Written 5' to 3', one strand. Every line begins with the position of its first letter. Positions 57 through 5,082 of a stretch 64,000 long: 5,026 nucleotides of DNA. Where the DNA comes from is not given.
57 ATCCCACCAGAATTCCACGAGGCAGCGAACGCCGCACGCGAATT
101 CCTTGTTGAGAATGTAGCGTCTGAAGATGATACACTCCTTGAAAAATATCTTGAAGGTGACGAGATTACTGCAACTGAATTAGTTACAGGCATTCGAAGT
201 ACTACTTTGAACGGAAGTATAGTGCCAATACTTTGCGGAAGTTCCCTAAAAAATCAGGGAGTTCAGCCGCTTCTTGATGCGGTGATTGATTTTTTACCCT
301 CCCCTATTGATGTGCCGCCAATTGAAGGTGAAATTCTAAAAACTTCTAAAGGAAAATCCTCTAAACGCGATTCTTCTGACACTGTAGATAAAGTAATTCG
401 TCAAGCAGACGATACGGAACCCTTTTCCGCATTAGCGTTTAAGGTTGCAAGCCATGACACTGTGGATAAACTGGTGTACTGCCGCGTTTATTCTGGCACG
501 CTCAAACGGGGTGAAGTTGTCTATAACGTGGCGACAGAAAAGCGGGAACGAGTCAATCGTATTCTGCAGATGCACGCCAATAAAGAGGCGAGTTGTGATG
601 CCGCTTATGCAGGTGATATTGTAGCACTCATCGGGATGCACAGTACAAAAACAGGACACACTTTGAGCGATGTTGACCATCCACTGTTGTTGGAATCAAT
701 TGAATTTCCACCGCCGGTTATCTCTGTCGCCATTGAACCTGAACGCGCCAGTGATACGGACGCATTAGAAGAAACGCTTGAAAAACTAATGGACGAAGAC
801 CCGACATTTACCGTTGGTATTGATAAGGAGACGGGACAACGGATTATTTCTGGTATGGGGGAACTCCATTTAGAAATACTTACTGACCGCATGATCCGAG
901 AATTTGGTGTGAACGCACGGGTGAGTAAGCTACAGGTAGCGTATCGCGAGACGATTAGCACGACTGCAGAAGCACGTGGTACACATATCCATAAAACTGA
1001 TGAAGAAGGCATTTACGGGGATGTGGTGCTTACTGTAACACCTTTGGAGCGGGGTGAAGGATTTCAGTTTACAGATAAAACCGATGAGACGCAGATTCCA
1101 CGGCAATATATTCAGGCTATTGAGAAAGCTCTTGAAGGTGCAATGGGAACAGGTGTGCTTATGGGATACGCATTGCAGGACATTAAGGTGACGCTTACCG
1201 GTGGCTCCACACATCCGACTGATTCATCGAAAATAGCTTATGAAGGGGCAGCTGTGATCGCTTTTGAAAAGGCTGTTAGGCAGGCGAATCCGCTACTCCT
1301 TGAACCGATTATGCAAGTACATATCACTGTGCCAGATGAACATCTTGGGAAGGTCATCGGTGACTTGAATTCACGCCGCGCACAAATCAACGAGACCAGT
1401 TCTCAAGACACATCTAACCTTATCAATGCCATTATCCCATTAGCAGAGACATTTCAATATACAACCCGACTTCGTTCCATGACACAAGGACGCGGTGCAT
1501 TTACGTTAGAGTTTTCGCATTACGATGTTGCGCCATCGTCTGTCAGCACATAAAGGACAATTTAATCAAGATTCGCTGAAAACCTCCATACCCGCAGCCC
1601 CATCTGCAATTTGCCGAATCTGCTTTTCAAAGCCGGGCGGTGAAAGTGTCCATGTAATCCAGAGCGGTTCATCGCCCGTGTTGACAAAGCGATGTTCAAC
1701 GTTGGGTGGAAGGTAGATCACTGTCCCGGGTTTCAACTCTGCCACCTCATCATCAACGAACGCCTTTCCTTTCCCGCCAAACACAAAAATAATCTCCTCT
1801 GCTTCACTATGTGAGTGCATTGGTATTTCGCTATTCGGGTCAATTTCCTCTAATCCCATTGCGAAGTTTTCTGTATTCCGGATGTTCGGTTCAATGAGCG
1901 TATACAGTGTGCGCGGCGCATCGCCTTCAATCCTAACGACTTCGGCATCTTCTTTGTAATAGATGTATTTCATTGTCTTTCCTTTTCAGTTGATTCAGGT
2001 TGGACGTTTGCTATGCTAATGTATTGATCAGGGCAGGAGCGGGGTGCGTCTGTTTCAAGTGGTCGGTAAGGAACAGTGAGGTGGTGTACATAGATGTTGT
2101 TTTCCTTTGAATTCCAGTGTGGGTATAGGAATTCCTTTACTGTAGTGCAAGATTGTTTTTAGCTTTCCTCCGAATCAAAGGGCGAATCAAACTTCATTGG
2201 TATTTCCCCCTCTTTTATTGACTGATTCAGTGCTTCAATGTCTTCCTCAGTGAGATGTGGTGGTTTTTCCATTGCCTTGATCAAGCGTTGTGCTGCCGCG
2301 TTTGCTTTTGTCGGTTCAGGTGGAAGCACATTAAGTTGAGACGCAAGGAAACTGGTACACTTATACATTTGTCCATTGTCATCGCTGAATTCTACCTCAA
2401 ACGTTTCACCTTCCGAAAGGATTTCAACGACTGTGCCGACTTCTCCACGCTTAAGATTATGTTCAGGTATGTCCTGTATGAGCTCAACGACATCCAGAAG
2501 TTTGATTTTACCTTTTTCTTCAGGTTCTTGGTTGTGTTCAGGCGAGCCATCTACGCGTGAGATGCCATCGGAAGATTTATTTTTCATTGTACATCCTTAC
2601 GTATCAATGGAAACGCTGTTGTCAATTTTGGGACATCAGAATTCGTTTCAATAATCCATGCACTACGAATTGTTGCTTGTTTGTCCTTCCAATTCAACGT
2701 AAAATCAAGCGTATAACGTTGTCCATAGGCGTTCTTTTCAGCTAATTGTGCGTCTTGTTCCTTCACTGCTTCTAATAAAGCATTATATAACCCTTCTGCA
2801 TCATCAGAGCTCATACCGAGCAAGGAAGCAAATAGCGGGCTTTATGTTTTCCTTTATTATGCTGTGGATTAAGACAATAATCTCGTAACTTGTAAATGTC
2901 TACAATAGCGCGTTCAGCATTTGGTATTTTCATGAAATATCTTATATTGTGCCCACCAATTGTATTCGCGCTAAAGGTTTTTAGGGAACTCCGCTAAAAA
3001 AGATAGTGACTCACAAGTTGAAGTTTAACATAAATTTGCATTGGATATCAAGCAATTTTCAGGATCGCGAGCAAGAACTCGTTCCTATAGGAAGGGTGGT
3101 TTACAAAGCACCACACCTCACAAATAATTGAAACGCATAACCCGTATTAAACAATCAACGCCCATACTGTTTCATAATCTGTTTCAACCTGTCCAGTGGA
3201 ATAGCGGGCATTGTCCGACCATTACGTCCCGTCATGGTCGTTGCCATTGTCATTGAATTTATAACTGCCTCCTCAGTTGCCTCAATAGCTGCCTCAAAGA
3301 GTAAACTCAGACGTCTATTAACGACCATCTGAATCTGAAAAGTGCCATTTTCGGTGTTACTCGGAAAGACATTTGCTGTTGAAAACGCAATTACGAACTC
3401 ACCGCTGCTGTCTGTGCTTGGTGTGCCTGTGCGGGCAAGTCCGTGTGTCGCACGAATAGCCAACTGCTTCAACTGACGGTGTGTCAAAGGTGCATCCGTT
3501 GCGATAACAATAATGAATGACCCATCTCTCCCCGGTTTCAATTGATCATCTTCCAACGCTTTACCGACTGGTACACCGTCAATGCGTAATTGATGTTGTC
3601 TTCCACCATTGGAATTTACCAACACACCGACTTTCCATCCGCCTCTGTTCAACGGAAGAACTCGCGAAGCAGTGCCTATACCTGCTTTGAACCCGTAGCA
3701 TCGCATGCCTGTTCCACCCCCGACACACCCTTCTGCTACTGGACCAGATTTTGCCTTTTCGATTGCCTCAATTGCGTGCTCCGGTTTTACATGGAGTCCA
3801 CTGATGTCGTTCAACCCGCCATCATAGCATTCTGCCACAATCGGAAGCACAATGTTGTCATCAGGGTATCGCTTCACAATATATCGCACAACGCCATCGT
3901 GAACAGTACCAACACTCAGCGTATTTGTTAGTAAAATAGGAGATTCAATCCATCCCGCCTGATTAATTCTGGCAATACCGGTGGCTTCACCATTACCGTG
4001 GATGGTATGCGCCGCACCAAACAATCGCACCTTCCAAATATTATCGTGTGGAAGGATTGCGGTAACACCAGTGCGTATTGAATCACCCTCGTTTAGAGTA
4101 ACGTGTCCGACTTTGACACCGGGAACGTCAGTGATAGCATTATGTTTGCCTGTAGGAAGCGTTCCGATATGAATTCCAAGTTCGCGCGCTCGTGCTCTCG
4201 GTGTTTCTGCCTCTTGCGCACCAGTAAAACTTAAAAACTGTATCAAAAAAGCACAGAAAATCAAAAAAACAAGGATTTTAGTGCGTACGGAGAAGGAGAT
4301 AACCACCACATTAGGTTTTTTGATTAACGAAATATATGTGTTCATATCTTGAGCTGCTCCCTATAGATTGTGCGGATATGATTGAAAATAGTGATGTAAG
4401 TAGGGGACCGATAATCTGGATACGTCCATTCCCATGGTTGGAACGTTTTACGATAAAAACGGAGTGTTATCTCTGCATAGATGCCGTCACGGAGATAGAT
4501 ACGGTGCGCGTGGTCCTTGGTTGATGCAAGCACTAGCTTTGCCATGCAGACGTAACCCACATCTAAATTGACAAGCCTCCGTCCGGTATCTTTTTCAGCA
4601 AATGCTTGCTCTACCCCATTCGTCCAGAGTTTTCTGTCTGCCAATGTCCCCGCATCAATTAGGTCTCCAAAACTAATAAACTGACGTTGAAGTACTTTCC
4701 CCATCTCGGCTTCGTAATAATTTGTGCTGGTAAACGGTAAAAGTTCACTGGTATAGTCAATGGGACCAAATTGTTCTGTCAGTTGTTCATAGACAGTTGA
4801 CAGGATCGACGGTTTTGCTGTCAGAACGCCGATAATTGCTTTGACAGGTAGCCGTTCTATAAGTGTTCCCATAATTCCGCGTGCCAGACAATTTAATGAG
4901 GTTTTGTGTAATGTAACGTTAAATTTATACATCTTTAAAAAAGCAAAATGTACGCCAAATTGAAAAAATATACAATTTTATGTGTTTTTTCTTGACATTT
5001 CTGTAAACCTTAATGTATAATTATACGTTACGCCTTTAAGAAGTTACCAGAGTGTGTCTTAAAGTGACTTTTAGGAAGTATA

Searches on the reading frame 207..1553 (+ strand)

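Call 58: search_protein_families(library=pfam, proteins=[window:207-1553:+], max_evalue=0.001)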
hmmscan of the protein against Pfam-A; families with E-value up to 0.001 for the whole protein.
window:207-1553:+ (448 aa): 6 families
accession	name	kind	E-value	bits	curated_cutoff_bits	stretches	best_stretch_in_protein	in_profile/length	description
PF03764.24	EFG_IV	-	2.4e-33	114.9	24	1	243-361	2-121/121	Elongation factor G, domain IV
PF14492.12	EFG_III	-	3.7e-30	104.2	27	1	167-240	1-74/75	Elongation Factor G, domain III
PF00679.30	EFG_C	-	1.3e-28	99.3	27.9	1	364-446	2-85/89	Elongation factor G C-terminus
PF03144.31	GTP_EFTU_D2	-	6.9e-16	58.9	30.3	1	89-153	3-72/73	Elongation factor Tu domain 2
PF22042.2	EF-G_D2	-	3.4e-15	56.3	27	1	72-155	1-83/84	Elongation factor G domain 2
PF16658.11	RF3_C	-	2.6e-07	31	40.1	1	175-256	14-95/132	Class II release factor RF3, C-terminal domain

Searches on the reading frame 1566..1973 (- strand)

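Call 57: search_protein_families(library=pfam, proteins=[window:1566-1973:-], max_evalue=0.001)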
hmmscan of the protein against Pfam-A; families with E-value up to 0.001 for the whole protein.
window:1566-1973:- (135 aa): 6 families
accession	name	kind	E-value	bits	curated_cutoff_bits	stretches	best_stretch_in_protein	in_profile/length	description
PF07883.17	Cupin_2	-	4.3e-18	65.2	27.2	1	41-108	2-68/70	Cupin domain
PF00190.28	Cupin_1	-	1.7e-10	41.1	22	1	33-108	29-111/151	Cupin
PF02311.25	AraC_binding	-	1.1e-09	38.5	21.1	1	40-113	6-78/135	AraC-like ligand binding domain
PF16867.11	DMSP_lyase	-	1.3e-05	25.4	27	1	35-104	93-160/162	Dimethlysulfonioproprionate lyase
PF06560.17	GPI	-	2.6e-05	24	20.7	1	73-109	106-143/182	Glucose-6-phosphate isomerase (GPI)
PF01050.24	MannoseP_isomer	-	4.7e-05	24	23.6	1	31-106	22-97/116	Mannose-6-phosphate isomerase C-terminal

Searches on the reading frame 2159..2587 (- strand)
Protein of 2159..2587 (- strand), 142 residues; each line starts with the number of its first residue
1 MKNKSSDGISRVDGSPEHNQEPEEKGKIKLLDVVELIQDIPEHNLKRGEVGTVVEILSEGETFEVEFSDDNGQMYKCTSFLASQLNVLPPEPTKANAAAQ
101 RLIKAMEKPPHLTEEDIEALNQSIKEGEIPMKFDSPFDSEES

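Call 57: search_protein_families(library=pfam, proteins=[window:2159-2587:-], max_evalue=0.001)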
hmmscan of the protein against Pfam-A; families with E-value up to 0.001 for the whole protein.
window:2159-2587:- (142 aa): 1 family
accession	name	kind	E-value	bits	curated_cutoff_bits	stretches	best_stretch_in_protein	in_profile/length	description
PF16277.11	DUF4926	-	1.5e-21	76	29.1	1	30-86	1-56/57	Domain of unknown function (DUF4926)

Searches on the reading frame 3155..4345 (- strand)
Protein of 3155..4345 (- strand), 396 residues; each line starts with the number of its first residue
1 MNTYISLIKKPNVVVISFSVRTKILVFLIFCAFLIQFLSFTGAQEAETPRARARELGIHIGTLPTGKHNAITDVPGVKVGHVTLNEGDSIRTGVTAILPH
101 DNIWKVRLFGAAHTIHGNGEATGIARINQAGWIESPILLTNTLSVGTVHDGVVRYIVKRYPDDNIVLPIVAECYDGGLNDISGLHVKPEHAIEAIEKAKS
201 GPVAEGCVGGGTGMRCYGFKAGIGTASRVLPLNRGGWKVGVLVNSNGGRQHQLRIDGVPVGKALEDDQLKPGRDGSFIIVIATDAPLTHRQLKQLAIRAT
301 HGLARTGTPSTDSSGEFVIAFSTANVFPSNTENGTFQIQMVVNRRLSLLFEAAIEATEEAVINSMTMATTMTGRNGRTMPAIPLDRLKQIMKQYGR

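Call 58: search_protein_families(library=pfam, proteins=[window:3155-4345:-], max_evalue=0.001)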
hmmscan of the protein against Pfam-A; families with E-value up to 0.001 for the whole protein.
window:3155-4345:- (396 aa): 1 family
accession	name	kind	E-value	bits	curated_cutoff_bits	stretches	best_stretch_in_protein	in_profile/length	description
PF03576.19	Peptidase_S58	-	1.1e-116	390.1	23.9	1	69-378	1-306/307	Peptidase family S58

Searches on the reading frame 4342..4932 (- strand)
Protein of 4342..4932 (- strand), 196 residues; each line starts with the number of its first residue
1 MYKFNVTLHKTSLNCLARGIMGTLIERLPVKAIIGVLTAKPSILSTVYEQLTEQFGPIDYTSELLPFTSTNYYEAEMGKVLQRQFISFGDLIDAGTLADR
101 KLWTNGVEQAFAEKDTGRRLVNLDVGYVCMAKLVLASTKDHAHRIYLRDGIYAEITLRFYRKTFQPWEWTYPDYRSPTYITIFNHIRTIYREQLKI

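Call 57: search_protein_families(library=pfam, proteins=[window:4342-4932:-], max_evalue=0.001)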
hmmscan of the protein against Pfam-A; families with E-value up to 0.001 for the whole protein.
window:4342-4932:- (196 aa): 1 family
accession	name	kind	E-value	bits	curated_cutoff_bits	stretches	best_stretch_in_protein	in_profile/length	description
PF14385.11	DUF4416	-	6e-60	202.3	27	1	29-190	2-162/162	Domain of unknown function (DUF4416)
